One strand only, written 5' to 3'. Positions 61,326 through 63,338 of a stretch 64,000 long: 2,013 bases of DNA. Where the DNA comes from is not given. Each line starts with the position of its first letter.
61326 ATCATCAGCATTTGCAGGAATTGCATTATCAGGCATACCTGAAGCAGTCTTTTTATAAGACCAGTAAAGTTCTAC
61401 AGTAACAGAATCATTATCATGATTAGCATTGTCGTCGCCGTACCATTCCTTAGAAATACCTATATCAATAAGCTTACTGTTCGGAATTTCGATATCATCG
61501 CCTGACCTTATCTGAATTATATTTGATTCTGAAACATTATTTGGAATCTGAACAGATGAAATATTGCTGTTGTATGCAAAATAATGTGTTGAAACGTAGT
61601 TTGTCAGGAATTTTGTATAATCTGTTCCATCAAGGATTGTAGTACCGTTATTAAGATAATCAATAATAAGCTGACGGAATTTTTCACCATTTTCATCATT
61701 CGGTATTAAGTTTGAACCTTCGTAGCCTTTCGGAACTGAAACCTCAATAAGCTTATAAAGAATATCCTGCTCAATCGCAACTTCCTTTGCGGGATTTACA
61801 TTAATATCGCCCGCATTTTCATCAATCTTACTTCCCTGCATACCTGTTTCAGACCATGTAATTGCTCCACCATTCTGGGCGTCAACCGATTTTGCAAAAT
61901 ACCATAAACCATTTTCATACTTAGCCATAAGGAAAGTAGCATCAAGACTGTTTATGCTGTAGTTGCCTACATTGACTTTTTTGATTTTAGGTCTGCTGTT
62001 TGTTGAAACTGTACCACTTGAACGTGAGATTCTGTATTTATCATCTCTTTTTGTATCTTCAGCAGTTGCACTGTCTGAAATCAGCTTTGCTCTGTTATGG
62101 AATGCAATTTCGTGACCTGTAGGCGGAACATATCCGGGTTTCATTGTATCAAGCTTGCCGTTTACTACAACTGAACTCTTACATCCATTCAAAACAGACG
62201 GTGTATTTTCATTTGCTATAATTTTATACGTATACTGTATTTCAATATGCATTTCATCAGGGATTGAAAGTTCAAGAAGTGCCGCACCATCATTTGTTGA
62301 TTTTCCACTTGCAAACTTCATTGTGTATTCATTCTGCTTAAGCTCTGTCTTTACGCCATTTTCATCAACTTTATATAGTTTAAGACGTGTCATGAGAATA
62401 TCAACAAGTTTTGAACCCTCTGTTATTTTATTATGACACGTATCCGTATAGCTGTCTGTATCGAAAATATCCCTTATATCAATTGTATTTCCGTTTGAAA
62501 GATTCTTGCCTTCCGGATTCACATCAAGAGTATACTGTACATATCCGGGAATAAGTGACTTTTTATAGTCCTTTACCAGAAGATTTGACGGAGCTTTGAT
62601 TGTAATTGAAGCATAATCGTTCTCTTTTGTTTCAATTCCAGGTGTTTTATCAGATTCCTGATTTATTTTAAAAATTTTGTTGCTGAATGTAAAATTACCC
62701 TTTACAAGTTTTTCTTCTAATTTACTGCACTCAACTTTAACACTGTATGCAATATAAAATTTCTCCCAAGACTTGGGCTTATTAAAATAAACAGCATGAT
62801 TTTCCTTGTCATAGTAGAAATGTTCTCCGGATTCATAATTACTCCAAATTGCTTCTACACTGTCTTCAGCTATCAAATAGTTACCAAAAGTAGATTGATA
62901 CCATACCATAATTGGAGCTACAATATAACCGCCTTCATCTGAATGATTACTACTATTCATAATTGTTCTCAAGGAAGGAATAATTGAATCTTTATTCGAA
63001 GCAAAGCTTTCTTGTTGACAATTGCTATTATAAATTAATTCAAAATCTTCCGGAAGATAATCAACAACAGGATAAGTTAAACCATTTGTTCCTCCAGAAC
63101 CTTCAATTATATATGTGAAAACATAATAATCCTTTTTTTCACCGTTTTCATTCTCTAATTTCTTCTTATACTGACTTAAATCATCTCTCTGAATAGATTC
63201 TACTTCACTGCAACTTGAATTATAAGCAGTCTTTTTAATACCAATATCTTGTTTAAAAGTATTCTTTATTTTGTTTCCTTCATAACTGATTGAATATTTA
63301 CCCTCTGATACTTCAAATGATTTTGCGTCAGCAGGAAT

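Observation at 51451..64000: FCT-type sortase-assembled pilus island in a cellulosome-bearing clostridial genome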

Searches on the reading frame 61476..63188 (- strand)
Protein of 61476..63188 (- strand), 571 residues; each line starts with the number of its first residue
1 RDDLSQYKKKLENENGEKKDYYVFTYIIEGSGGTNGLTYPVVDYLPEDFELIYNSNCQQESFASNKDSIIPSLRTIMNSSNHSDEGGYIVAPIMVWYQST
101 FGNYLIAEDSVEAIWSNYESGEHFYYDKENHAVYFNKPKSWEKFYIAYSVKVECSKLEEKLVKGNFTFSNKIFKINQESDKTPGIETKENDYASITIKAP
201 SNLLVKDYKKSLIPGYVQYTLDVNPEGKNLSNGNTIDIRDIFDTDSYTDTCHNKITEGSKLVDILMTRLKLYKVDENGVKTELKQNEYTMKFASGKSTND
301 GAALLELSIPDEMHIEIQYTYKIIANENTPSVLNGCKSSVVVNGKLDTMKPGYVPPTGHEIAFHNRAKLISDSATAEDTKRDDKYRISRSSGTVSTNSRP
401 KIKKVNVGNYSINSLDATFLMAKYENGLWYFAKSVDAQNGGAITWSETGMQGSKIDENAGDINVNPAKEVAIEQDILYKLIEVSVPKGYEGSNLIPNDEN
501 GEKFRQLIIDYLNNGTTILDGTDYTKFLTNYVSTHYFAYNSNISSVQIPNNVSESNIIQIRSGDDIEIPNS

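Call 47: search_solved_structures(query=window:61476-63188:-, max_evalue=1)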
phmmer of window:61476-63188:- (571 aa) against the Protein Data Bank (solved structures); distinct sequences matched with E-value up to 1: 1.
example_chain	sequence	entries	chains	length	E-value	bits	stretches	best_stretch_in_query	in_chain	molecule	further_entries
5dhd_A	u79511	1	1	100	0.68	11.7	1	78-116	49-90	Chitinase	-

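Call 59: predict_structure(alignment_id=A4)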
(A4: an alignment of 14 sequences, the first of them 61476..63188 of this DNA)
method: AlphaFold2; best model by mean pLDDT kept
length: 571 residues; sequences in the alignment: 14
mean_pLDDT: 79.3   pTM: 0.43
mean pLDDT of the five models: 79.3, 78.8, 77.0, 76.7, 72.8
residues with pLDDT >= 90: 145; 70-90: 306; 50-70: 83; < 50: 37
segments of 3 or more residues with pLDDT < 50: 63-71, 78-85, 179-188, 390-397
pLDDT, mean of each block of 10 residues (from residue 1): 78 84 88 66 89 71 47 51 57 75 82 74 87 82 84 89 76 67 48 72 80 78 85 87 94 91 82 80 83 77 89 89 85 84 70 82 94 86 81 48 69 74 94 82 90 89 86 86 82 79 91 91 88 85 77 80 71 55
secondary structure, 60 per line:
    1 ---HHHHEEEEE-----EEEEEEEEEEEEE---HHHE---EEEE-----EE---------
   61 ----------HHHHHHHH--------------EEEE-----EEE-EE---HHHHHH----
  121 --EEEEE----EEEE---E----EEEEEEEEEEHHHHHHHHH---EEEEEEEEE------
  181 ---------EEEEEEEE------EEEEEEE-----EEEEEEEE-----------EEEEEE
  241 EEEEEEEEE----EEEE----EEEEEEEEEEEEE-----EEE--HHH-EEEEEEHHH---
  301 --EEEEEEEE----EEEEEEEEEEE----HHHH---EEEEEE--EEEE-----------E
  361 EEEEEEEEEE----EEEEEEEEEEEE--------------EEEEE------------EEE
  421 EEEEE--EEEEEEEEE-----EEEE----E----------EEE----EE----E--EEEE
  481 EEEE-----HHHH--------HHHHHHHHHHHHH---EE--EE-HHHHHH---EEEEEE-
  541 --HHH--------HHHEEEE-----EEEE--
elements in order: H4-7 E8-12 E18-30 E41-44 H71-78 E93-96 E102-104 H111-116 E123-127 E132-135 E144-153 H154-162 E166-174 E190-197 E204-210 E216-223 E235-249 E254-257 E262-274 E280-282 E289-294 E303-310 E315-325 H330-333 E337-342 E345-348 E360-370 E375-386 E401-405 E418-425 E428-436 E442-445 E461-463 E477-484 H490-493 H502-514 H525-530 E534-539 E557-560 E566-569

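Call 62: fold_search(model_id=the predicted structure, library=pdb)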
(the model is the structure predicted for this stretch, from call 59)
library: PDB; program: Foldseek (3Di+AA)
matches with E <= 10: 1113; with E <= 0.001: 32
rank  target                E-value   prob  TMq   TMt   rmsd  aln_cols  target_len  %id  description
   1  9lr7_B                5.0e-08  1.00  0.16  0.22  21.7       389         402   12  Crystal Structure of the Basal pilin EbpB from Enterococcus faecalis. (released 2025-07-16)
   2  9lr7_A                6.3e-08  1.00  0.17  0.23  21.0       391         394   12  Crystal Structure of the Basal pilin EbpB from Enterococcus faecalis. (released 2025-07-16)
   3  9lr7_D                9.1e-08  1.00  0.15  0.22  19.7       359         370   12  Crystal Structure of the Basal pilin EbpB from Enterococcus faecalis. (released 2025-07-16)
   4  5fx8_U                9.1e-08  1.00  0.16  0.26  15.1       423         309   10  Complete structure of manganese lipoxygenase of Gaeumannomyces graminis and partial structure of zonadhesin of Komagat (released 2016-06-22)
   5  8kcl                  9.6e-08  1.00  0.16  0.31  18.9       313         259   14  Crystal Structure of M- and C-Domains of the shaft pilin LrpA from Ligilactobacillus ruminis - Triclinic form (released 2024-07-10)
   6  9lj6                  2.2e-07  1.00  0.14  0.31  18.9       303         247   14  Crystal Structure of C-terminal rigid fragment containing middle and C-terminal domains of the Basal pilin EbpB from Ent (released 2025-07-16)
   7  5cf3                  3.0e-07  1.00  0.19  0.31  16.1       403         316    9  Crystal structures of Bbp from Staphylococcus aureus (released 2015-09-23)
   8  5cfa_A                6.7e-07  1.00  0.18  0.29  16.9       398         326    9  Crystal structures of Bbp from Staphylococcus aureus with peptide ligand (released 2015-09-23)
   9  5cfa_B                7.1e-07  1.00  0.18  0.29  16.0       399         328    9  Crystal structures of Bbp from Staphylococcus aureus with peptide ligand (released 2015-09-23)
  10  1r19_B                4.7e-06  1.00  0.18  0.33  15.2       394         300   10  Crystal Structure Analysis of S.epidermidis adhesin SdrG binding to Fibrinogen (Apo structure) (released 2003-10-28)
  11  4je0_B                6.4e-06  1.00  0.18  0.30  15.4       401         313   10  Structures of SdrD from Staphylococcus aureus reveal the molecular mechanism of how the cell surface receptors recogni (released 2013-06-19)
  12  6ixy_B                8.0e-06  0.99  0.16  0.19  21.2       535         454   11  X-ray structure of major pilin from C. perfringens SM101 (released 2019-08-14)
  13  3fcs_C                2.2e-05  1.00  0.15  0.11  14.7       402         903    9  Structure of complete ectodomain of integrin aIIBb3 (released 2009-01-20)
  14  3fcs_A                2.9e-05  0.99  0.14  0.10  15.1       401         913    8  Structure of complete ectodomain of integrin aIIBb3 (released 2009-01-20)
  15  2y7n                  3.8e-05  1.00  0.17  0.28  18.6       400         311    8  Structure of N-terminal domain of Candida albicans als9-2 - Apo Form (released 2011-10-05)
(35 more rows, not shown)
